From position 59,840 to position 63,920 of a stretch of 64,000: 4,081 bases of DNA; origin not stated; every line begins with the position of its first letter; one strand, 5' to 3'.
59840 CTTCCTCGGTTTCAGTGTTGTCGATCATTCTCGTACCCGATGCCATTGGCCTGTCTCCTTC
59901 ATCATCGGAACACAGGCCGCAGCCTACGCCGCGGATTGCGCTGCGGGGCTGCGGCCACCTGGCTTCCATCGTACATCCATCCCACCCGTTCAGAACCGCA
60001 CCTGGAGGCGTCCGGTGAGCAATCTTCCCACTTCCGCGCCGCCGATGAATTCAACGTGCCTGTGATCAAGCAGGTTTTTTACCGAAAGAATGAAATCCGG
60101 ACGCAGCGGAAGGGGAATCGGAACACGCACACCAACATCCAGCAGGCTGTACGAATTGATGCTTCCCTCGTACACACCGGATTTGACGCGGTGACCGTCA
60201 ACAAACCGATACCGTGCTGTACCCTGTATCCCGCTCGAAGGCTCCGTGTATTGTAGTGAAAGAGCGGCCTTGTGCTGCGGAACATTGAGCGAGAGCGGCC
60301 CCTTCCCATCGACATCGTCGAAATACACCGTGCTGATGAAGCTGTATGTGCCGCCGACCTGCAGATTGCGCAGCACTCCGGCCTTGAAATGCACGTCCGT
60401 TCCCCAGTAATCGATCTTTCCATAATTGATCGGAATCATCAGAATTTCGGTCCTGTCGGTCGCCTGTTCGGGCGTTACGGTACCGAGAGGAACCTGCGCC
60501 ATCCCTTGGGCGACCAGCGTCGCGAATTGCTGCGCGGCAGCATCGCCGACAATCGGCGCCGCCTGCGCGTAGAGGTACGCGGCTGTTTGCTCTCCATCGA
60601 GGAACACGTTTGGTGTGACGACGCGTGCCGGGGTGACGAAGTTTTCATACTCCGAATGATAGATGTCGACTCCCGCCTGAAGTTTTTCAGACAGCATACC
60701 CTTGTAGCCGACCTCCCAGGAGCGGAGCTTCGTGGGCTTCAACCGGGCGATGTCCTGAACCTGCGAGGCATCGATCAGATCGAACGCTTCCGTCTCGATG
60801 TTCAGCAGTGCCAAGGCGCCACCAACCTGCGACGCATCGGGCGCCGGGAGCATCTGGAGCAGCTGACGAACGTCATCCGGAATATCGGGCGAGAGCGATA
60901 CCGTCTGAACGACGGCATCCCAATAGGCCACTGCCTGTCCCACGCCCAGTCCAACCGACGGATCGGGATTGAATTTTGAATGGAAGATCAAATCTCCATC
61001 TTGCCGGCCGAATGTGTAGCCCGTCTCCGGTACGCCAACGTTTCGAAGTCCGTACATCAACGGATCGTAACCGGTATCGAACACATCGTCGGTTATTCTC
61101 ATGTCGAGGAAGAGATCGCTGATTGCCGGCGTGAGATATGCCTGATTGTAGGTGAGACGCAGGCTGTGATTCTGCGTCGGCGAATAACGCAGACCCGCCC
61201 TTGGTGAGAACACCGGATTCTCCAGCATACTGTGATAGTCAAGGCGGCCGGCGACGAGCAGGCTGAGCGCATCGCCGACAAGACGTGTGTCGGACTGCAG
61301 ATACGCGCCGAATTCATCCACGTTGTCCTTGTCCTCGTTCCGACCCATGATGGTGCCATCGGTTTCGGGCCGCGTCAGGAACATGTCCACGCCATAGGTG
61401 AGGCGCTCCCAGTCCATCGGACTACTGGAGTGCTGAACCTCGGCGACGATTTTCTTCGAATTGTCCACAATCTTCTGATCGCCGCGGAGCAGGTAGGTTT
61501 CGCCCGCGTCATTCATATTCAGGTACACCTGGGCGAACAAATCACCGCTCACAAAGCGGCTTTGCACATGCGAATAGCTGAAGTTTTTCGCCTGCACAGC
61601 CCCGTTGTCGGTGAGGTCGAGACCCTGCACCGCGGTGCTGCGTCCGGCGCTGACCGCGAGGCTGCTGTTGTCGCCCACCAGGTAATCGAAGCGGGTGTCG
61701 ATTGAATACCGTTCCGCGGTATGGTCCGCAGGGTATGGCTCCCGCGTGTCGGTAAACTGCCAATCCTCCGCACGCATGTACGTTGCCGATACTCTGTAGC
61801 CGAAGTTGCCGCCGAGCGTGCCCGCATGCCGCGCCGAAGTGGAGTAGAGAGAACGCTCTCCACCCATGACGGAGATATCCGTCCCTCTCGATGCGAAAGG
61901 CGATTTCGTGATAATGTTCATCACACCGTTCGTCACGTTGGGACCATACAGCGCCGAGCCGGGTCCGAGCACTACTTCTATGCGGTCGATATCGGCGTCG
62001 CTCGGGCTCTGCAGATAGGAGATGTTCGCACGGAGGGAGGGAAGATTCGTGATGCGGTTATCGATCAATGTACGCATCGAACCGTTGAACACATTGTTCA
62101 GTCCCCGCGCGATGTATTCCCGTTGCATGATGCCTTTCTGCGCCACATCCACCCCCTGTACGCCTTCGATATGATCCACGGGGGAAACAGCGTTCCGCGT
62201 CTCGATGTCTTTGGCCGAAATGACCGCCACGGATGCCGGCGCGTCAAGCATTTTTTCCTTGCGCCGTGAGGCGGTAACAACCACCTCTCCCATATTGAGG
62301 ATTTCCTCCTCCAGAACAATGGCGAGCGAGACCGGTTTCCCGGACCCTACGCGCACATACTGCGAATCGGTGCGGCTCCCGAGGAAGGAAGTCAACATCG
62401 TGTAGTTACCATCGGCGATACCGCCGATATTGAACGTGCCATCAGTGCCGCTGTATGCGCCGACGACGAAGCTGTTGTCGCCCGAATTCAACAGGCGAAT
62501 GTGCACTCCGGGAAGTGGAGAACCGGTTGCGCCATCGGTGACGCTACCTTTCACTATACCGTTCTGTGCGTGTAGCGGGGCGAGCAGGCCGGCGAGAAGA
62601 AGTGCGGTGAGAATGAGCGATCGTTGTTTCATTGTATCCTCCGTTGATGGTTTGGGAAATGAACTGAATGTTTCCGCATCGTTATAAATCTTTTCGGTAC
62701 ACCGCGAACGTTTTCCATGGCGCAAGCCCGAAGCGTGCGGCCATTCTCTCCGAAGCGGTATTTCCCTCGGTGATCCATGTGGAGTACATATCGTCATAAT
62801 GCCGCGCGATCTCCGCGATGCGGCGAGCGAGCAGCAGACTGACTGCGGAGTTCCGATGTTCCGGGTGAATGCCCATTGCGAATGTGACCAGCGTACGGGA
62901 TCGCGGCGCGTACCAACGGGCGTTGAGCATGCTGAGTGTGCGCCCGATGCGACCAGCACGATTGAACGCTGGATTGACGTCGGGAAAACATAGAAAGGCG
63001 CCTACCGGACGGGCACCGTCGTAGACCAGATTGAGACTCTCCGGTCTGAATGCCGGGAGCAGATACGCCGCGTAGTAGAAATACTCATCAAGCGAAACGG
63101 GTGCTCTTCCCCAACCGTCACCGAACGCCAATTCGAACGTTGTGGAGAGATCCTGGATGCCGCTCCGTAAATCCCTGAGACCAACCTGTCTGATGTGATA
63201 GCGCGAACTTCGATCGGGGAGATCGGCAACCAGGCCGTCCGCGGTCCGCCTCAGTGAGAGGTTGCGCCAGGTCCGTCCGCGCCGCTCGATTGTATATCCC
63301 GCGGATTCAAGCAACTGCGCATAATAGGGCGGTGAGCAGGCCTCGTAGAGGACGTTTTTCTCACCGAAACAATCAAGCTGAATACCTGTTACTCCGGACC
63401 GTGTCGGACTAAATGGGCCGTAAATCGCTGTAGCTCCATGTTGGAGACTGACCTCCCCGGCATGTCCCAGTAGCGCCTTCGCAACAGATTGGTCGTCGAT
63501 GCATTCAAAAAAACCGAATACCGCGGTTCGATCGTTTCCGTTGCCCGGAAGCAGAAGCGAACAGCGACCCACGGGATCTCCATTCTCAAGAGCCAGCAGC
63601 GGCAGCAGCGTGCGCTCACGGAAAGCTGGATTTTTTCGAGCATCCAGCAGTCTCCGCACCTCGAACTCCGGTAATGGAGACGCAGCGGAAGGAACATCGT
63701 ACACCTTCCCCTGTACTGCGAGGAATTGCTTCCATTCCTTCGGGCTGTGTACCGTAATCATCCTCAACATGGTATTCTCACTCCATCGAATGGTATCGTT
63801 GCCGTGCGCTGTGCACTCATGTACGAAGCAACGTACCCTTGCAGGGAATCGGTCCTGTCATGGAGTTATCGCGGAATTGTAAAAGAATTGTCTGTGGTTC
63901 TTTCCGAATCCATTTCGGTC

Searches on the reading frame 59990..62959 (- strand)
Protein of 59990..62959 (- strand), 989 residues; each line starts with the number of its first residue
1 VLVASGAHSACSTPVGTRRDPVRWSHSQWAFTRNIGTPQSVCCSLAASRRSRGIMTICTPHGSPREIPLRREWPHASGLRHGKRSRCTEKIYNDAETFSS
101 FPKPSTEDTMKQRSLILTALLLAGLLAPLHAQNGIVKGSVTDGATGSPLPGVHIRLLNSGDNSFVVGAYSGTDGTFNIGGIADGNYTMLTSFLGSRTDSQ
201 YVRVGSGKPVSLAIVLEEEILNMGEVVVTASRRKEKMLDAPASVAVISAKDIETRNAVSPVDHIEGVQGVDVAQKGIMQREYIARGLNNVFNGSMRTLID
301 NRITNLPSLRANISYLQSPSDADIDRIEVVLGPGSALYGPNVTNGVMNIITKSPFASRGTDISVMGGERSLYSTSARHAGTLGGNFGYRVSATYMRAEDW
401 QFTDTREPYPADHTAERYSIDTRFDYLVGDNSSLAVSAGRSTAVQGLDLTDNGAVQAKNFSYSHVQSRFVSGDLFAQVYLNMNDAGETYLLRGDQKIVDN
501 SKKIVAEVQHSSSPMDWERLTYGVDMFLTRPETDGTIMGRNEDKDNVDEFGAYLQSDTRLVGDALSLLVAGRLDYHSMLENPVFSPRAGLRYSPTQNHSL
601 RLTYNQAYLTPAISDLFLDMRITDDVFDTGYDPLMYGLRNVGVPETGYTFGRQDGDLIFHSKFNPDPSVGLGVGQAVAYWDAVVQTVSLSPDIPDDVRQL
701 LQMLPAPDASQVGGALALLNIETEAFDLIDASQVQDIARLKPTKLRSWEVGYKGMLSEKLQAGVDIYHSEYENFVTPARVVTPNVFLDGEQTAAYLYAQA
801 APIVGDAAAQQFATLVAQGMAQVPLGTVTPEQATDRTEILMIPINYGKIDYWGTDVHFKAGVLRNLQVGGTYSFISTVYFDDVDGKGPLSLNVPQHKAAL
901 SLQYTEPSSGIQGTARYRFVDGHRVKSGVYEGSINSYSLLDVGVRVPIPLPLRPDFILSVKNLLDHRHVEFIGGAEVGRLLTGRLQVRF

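Call 17: search_protein_families(library=pfam, proteins=[window:59990-62959:-])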
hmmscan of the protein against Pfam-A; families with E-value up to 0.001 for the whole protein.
window:59990-62959:- (989 aa): 4 families
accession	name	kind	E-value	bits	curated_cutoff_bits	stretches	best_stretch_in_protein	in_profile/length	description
PF00593.30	TonB_dep_Rec_b-barrel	-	1.4e-27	98.1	27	2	385-628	29-254/436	TonB dependent receptor-like, beta-barrel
PF07715.20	Plug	-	1.9e-14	54.5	23.9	1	238-346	3-107/107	TonB-dependent Receptor Plug Domain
PF13715.12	CarbopepD_reg_2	-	5e-14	52.5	32.2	1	136-228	1-88/88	CarboxypepD_reg-like domain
PF13620.12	CarboxypepD_reg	-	7.9e-13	49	32.3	1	136-217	2-82/82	Carboxypeptidase regulatory-like domain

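Call 90: find_encoding_contigs(protein=window:59990-62959:-, flank=10000, max_places=1)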
Protein window:59990-62959:- (989 aa): no gene with exactly this product is on record in the collection.

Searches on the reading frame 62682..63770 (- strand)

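Call 51: search_protein_families(library=pfam, proteins=[window:62682-63770:-], max_evalue=0.01)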
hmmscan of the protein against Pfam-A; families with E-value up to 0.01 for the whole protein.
window:62682-63770:- (362 aa): 1 family
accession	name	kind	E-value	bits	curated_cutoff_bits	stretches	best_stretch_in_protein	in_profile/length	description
PF00583.31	Acetyltransf_1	-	7.9e-06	26.6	20.7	1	249-348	38-115/116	Acetyltransferase (GNAT) family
